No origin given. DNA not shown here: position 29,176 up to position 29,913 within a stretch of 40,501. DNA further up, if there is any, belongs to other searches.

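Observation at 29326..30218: Panacea-domain (PanA/SocA-like) gene translationally coupled to an unrecognised 145-aa partner: candidate new toxin-antitoxin pair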

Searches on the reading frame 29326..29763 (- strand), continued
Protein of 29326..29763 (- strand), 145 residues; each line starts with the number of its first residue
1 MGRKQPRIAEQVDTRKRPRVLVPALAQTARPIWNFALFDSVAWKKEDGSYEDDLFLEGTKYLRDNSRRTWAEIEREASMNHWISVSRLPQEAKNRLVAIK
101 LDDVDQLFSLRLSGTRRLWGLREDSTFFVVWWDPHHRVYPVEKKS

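Call 94: list_cluster_members(proteins=[P0375, P0299, P0276, P0361, P0304, P0327, P0332, P0296, P0312, P0340])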
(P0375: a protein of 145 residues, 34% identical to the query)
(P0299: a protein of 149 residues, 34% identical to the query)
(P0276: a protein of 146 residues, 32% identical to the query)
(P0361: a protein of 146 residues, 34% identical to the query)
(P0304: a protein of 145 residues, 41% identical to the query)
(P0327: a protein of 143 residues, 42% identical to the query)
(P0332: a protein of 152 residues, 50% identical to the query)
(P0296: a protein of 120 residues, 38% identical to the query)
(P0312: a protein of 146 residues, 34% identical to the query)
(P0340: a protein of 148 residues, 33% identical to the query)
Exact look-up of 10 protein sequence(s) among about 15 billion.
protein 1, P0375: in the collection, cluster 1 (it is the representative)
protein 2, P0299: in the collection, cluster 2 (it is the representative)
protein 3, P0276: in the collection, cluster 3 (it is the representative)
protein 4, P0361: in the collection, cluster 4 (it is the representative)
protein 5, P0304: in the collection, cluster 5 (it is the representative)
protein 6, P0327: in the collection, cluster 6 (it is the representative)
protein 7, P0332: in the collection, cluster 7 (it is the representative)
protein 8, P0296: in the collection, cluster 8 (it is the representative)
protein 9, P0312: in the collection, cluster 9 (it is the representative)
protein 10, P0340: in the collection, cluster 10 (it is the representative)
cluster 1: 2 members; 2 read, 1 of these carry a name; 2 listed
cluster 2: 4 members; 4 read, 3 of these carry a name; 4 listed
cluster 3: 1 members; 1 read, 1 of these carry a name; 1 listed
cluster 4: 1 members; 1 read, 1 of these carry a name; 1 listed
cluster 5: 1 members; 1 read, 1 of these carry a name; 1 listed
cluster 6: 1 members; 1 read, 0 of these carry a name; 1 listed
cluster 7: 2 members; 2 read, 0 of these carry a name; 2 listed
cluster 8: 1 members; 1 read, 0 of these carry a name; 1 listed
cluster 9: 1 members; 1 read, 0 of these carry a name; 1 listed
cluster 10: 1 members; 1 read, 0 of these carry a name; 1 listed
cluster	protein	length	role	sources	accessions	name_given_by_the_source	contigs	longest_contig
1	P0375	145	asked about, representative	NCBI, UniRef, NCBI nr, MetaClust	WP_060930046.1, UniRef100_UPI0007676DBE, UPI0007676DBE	hypothetical protein [Granulicoccus phenolivorans] | hypothetical protein n=1 Tax=Granulicoccus phenolivorans TaxID=266854 RepID=UPI0007676DBE | status=active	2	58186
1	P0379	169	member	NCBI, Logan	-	-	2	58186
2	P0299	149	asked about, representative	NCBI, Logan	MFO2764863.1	hypothetical protein SCM10_15685 [Legionella pneumophila serogroup 1]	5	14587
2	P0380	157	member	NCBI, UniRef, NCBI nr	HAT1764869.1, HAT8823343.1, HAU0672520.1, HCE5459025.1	hypothetical protein SCJ96_11305 [Legionella pneumophila serogroup 1] | hypothetical protein n=1 Tax=Legionella pneumophila TaxID=446 RepID=UPI001A2547E1 | hypothetical protein [Legionella pneumophila]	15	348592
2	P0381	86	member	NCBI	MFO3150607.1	hypothetical protein SCR18_16735, partial [Legionella pneumophila serogroup 1]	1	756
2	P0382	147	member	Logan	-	-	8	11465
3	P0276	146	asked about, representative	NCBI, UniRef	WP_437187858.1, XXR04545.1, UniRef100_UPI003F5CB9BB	hypothetical protein SH668x_001269 [Planctomicrobium sp. SH668] | hypothetical protein n=1 Tax=Planctomicrobium sp. SH668 TaxID=3448126 RepID=UPI003F5CB9BB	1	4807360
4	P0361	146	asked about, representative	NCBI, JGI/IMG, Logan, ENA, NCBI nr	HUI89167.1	MAG TPA: hypothetical protein VLX61_10650 [Anaerolineales bacterium] | hypothetical protein [Anaerolineales bacterium]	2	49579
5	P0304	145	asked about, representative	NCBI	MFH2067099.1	MAG: hypothetical protein ABIK15_18005 [Pseudomonadota bacterium]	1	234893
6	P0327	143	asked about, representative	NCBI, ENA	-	-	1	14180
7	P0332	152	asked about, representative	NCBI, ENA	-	-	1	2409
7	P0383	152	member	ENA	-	-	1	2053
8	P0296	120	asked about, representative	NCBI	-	-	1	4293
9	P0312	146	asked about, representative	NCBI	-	-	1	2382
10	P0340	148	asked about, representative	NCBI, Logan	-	-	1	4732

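Call 107: find_encoding_contigs(protein=P0368, flank=2500, max_places=2)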
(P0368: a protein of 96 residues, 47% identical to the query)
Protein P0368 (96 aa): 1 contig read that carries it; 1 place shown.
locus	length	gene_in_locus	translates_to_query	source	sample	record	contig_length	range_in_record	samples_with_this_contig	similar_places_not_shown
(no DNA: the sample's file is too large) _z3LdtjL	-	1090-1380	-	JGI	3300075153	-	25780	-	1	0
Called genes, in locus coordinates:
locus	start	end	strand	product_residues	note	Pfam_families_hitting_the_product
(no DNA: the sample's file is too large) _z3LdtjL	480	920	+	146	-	PF13274:SocA_Panacea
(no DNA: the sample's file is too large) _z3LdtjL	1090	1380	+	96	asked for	-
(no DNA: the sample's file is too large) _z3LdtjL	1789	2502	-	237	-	-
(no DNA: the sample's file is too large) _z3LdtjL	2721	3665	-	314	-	-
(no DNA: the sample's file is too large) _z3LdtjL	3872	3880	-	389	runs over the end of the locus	PF00589:Phage_integrase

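Call 108: find_encoding_contigs(protein=P0369, flank=2500, max_places=2)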
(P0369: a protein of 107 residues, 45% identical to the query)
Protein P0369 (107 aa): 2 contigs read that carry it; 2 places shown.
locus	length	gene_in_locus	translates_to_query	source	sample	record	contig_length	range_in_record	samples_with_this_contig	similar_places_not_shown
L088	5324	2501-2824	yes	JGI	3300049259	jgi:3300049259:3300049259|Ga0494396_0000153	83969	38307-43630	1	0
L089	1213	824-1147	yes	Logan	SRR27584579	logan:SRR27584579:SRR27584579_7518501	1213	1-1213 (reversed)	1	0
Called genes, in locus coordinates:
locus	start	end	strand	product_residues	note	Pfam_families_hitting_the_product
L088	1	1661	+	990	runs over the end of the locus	PF13620:CarboxypepD_reg, PF13715:CarbopepD_reg_2, PF17210:SdrD_B (weak), PF07715:Plug (weak), PF25183:OMP_b-brl_4, PF00593:TonB_dep_Rec_b-barrel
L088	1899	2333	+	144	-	PF13274:SocA_Panacea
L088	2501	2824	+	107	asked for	-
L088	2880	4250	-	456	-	PF04389:Peptidase_M28, PF01546:Peptidase_M20 (weak)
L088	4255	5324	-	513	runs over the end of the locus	PF00171:Aldedh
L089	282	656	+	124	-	PF13274:SocA_Panacea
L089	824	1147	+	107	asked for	-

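Call 113: list_cluster_members(proteins=[P0149, P0073, P0129, P0009, P0076, P0107, P0153, P0150, P0336, P0332])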
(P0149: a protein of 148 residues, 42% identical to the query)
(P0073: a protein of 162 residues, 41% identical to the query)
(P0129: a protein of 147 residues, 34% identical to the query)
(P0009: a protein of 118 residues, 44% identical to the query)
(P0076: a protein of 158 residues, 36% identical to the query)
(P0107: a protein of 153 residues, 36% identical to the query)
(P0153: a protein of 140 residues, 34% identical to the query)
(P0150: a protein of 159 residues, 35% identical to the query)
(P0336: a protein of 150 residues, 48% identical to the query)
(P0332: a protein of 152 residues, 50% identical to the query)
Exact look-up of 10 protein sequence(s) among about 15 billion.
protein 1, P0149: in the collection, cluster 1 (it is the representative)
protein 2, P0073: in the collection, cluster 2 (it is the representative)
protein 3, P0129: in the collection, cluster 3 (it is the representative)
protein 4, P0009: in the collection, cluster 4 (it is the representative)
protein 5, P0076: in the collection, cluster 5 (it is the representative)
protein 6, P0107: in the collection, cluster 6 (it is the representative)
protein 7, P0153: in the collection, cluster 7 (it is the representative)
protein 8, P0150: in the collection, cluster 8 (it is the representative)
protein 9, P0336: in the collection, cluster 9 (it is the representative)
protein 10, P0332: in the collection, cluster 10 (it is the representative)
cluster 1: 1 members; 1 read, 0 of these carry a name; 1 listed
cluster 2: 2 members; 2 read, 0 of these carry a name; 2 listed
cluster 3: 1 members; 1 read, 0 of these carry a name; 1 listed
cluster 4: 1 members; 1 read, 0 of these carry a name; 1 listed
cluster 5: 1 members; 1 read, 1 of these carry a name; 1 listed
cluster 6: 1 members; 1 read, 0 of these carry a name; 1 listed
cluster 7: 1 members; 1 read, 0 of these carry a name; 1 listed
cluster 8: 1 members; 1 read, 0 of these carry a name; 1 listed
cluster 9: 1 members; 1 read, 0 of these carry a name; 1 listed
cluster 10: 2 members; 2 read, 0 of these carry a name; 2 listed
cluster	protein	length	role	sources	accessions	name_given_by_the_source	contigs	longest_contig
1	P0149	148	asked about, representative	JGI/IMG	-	-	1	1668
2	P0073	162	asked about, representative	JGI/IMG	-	-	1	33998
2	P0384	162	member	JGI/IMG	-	-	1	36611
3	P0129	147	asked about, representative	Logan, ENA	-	-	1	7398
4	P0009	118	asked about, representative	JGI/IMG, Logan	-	-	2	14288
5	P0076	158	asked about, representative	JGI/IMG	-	hypothetical protein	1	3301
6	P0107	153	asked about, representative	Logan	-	-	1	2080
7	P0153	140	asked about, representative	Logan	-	-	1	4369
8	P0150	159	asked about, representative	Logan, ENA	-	-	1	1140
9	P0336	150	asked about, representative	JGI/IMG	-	-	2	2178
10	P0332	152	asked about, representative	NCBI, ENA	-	-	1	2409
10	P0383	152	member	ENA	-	-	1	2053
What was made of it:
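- Tried and rejected: Cluster look-ups of 20 members yielded no accession present in the rows I could read (calls 94, 113).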

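Call 114: search_dna_similar(query=P0129, collection=phages, mode=protein, max_evalue=0.001, max_rows=15)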
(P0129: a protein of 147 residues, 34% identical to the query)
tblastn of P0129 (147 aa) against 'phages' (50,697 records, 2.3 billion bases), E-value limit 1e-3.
Records with a match: 1; places in all: 1; records where one place covers at least 80% of the query: 0.
Best place of each record, by identity: <60% 1.
By first word of the organism name: Bacteriophage 1.
By host as written in the record: - 1.
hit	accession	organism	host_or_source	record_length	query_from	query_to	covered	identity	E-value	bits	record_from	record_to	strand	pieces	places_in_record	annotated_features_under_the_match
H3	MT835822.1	Bacteriophage sp.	human fecal samples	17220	45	143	67%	36.7%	1e-8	58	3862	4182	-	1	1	record has no annotation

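Call 115: search_dna_similar(query=P0129, collection=plasmids, mode=protein, max_evalue=0.001, max_rows=15)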
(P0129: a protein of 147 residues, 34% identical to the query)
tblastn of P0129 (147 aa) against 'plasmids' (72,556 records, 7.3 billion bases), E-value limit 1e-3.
Records with a match: 1; places in all: 1; records where one place covers at least 80% of the query: 0.
Best place of each record, by identity: <60% 1.
By first word of the organism name: Rhizobium 1.
By predicted mobility (MOB-suite, as given by PLSDB): conjugative 1.
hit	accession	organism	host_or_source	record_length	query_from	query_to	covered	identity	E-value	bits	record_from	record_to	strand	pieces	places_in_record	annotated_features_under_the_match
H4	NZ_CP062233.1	Rhizobium sp. TH2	Sainfoin,pure bacterial culture,Nodule ...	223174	46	143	67%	29.0%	3e-8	58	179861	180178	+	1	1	hypothetical protein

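Call 116: get_annotated_region(hit=H1, flank=2500)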
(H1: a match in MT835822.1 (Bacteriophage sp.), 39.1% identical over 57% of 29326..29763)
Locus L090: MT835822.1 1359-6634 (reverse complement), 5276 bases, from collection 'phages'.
description: UNVERIFIED: Bacteriophage sp. clone scaffold_759 genomic sequence.
organism: Bacteriophage sp. (NCBI taxid 38018)
taxonomy: Viruses
host: -; source: human fecal samples; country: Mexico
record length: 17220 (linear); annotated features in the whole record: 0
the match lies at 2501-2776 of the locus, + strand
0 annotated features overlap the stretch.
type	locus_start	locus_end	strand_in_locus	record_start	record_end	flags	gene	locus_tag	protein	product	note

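Call 130: search_protein_families(library=ncbifam, proteins=[L084:2797-3336:+, P0299, P0375], max_evalue=0.1)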
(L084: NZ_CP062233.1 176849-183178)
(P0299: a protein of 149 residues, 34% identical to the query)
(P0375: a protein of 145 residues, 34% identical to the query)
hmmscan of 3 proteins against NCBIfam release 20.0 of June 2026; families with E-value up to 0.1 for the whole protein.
L084:2797-3336:+ (180 aa): 2 families
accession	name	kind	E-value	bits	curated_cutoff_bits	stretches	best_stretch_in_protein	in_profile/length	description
NF046006.1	MAG6450_fam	subfamily_domain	0.00078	20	40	1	136-174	63-101/103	MAG6450 family protein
NF033385.1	enterocin_LsbB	subfamily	0.057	13.1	33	0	162-176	15-29/35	LsbB family leaderless bacteriocin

P0299 (149 aa): 2 families
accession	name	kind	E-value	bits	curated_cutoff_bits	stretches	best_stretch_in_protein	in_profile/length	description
NF046006.1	MAG6450_fam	subfamily_domain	5.2e-07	30.2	40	1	46-142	10-102/103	MAG6450 family protein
NF049971.1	CRISPR_Cas9d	exception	0.012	14.3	375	1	5-88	859-938/986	type II CRISPR RNA-guided endonuclease Cas9d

P0375 (145 aa): 1 family
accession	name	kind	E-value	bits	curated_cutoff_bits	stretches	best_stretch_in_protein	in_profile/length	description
NF046006.1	MAG6450_fam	subfamily_domain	3.2e-05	24.4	40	1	51-141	28-102/103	MAG6450 family protein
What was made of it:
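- On NCBIfam NF046006 MAG6450 family: 20-30 bits for three other members (call 130).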
